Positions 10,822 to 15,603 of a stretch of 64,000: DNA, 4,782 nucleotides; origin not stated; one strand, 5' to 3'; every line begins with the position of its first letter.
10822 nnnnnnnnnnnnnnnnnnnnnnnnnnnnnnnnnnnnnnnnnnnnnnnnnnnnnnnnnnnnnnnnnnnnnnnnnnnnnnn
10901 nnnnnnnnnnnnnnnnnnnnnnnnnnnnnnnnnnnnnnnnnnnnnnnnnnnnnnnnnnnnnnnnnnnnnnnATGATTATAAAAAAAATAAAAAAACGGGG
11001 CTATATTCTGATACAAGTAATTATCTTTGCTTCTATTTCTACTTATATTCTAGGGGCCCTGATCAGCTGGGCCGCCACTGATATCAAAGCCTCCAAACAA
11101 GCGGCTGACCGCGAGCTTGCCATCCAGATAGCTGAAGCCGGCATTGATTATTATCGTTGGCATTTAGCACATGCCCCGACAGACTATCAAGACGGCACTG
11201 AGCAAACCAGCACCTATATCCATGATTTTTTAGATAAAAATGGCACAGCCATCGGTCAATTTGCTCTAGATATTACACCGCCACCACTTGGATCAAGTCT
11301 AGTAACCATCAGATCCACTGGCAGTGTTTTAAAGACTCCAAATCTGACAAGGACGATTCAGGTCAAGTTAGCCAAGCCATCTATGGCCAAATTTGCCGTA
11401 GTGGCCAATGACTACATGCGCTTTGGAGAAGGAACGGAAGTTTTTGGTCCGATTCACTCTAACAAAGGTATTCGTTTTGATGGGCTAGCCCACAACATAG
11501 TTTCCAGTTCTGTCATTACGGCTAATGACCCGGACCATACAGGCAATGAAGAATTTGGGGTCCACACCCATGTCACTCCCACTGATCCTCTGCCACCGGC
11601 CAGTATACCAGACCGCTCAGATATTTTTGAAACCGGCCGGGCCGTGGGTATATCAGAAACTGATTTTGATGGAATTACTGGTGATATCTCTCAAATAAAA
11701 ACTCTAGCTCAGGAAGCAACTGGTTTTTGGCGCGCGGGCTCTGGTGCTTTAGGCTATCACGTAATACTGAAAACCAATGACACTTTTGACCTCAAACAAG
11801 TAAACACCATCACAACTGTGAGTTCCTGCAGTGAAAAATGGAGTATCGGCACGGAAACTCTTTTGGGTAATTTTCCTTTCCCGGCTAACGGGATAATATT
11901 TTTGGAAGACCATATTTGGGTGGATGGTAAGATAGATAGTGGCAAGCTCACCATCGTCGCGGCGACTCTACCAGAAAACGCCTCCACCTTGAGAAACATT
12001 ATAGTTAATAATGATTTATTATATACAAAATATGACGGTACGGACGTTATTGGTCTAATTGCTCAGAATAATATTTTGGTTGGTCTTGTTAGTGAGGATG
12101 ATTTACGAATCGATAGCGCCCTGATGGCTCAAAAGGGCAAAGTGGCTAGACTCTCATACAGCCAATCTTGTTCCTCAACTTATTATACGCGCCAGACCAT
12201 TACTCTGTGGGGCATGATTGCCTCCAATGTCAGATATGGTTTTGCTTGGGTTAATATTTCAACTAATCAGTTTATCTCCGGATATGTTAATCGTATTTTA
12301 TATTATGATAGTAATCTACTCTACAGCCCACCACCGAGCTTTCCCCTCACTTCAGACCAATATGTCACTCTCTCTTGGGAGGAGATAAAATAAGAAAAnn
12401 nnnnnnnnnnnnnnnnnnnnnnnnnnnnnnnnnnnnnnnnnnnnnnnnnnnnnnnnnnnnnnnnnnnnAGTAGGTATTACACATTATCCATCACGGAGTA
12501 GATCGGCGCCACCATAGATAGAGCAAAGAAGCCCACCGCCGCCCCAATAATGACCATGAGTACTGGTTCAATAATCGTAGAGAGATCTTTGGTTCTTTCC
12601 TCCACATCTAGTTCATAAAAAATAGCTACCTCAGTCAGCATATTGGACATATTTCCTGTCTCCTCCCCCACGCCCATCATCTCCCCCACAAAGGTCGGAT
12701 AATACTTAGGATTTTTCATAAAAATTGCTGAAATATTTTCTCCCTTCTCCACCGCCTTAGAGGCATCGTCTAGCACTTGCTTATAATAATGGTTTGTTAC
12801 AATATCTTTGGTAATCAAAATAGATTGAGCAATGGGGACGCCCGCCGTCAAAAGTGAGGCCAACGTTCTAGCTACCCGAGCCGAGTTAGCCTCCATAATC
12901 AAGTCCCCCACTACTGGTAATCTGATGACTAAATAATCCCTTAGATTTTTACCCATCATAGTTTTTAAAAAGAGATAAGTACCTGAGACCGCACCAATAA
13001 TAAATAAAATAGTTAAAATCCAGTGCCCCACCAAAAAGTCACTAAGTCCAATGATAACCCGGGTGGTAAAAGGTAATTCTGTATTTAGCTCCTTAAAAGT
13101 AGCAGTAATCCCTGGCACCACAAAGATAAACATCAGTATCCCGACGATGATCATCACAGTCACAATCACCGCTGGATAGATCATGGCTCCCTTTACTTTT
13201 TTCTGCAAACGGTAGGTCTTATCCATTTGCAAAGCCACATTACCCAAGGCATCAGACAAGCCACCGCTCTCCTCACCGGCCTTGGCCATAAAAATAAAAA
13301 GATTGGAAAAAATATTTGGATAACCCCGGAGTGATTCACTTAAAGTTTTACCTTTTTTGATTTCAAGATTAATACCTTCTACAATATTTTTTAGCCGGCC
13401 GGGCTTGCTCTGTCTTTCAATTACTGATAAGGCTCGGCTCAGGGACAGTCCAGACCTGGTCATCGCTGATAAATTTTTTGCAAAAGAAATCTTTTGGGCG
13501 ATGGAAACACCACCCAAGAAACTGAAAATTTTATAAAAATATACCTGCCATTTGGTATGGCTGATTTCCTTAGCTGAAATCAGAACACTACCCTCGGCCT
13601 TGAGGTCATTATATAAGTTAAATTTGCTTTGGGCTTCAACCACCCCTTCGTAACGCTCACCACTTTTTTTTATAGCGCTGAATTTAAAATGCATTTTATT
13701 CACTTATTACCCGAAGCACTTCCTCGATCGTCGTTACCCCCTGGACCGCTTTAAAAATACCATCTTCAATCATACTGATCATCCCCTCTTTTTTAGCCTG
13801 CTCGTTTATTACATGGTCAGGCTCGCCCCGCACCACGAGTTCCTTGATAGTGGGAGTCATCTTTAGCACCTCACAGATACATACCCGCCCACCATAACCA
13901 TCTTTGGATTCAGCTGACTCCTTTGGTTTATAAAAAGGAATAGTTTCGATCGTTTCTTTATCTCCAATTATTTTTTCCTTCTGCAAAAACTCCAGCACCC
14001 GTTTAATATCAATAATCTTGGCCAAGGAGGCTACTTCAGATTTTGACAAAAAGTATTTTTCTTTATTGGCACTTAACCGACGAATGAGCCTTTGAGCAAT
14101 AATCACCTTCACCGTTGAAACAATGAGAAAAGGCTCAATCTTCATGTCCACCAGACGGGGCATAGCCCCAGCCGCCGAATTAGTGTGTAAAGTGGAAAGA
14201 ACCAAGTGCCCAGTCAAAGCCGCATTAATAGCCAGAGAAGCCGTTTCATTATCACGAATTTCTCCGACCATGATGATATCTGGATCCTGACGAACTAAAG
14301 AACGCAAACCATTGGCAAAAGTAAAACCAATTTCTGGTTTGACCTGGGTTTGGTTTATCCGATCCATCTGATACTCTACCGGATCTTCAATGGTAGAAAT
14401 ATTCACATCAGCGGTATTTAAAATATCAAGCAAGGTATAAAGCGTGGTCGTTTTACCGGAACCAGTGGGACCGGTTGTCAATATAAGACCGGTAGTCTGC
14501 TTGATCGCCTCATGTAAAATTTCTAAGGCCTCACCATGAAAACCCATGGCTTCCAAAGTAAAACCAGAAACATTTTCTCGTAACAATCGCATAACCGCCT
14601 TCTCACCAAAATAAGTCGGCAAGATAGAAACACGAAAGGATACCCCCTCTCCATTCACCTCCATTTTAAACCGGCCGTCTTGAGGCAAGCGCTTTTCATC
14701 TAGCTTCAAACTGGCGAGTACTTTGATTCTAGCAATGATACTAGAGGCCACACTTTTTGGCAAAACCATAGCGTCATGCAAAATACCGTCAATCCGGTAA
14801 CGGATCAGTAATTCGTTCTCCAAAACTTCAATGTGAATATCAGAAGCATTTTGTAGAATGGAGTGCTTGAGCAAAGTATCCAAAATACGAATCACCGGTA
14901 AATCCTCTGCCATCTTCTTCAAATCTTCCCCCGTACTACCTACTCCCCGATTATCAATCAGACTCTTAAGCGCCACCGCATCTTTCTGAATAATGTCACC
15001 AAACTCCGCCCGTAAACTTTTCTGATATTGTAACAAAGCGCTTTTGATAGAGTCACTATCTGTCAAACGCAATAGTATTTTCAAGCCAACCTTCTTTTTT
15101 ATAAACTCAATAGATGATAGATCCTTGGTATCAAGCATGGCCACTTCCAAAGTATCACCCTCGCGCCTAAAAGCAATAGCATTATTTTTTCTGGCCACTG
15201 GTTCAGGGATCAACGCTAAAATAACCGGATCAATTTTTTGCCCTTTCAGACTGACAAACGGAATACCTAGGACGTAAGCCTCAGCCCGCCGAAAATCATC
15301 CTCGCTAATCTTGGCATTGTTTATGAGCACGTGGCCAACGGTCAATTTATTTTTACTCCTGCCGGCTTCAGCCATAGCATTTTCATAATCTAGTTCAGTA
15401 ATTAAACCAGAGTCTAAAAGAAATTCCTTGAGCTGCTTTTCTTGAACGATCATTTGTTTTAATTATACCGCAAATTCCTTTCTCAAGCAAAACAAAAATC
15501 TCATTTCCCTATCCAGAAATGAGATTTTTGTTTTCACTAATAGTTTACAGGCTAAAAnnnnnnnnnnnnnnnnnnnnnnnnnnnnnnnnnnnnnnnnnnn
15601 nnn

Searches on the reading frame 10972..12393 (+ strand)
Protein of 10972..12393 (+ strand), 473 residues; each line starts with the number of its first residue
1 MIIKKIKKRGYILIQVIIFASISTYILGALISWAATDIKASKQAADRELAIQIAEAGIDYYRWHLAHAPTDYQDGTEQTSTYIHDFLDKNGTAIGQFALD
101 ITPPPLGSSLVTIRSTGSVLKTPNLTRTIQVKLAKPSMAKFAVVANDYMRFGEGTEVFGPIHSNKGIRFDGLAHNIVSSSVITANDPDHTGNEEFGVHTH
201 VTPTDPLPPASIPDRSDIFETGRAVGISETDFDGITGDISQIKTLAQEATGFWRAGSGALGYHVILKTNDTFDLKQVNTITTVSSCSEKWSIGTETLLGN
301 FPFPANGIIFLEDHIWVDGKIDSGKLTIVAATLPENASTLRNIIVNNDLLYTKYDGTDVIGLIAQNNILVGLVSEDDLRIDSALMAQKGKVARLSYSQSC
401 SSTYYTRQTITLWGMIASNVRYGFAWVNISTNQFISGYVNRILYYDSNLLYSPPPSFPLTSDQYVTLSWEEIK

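Call 4: search_protein_families(library=pfam, proteins=[window:10972-12393:+], max_evalue=0.01)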
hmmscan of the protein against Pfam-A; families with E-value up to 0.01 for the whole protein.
window:10972-12393:+ (473 aa): 0 families

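Call 9: search_protein_families(library=ncbifam, proteins=[window:10972-12393:+], max_evalue=0.01)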
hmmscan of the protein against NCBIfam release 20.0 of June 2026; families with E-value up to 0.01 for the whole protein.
window:10972-12393:+ (473 aa): 0 families

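Call 60: search_protein_families(library=pfam, proteins=[window:10972-12393:+], max_evalue=0.01)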
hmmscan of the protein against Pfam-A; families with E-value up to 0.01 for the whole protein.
window:10972-12393:+ (473 aa): 0 families

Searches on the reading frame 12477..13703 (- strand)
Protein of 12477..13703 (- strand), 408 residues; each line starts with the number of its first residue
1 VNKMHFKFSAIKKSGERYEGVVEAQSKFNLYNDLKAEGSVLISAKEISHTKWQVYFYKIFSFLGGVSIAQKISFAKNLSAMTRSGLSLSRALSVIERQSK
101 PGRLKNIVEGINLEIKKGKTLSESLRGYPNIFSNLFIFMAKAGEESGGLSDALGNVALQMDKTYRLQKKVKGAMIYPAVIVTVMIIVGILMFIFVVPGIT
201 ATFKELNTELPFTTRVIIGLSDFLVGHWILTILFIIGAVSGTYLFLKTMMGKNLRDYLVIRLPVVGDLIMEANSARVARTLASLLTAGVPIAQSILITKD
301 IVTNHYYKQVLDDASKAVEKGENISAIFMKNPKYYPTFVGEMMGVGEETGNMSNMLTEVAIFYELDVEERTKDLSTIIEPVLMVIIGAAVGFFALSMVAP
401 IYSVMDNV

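Call 4: search_protein_families(library=pfam, proteins=[window:12477-13703:-], max_evalue=0.01)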
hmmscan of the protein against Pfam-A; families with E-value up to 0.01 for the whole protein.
window:12477-13703:- (408 aa): 1 family
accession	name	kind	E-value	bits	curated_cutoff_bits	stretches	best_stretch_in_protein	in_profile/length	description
PF00482.28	T2SSF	-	1e-56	190.7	25.2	2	74-197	1-125/125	Type II secretion system (T2SS), protein F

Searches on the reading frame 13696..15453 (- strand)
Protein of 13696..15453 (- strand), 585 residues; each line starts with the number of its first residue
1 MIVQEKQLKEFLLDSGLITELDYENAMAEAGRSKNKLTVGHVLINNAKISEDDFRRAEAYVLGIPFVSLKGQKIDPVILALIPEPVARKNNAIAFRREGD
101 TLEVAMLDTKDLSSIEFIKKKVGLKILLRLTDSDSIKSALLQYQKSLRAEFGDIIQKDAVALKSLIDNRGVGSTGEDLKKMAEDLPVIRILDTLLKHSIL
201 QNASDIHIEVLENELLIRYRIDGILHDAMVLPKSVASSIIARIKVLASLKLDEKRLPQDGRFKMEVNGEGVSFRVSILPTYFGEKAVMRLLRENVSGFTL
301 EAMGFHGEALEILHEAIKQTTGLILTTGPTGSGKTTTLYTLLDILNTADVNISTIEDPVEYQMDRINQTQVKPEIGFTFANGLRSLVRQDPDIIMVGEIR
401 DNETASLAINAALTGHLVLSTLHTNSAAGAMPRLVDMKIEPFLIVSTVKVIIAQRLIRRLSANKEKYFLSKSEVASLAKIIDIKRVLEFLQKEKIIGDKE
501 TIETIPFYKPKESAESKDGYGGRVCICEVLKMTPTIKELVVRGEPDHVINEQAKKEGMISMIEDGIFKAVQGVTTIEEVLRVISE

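Call 4: search_protein_families(library=pfam, proteins=[window:13696-15453:-], max_evalue=0.01)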
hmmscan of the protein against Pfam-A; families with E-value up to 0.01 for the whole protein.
window:13696-15453:- (585 aa): 5 families
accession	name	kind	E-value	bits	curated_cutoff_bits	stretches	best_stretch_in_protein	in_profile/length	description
PF00437.27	T2SSE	-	6.1e-122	407.3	24.9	1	182-581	3-370/370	Type II/IV secretion system protein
PF05157.20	MshEN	-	2.3e-14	53.6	23.1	1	62-148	1-88/90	MshEN domain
PF13401.12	AAA_22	-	0.00091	20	27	1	319-361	3-45/130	AAA domain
PF02492.25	cobW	-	0.0083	16.2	20.7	0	325-357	4-35/180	CobW/HypB/UreG, nucleotide-binding domain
PF13191.12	AAA_16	-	0.0086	17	32.6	0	311-352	14-55/167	AAA ATPase domain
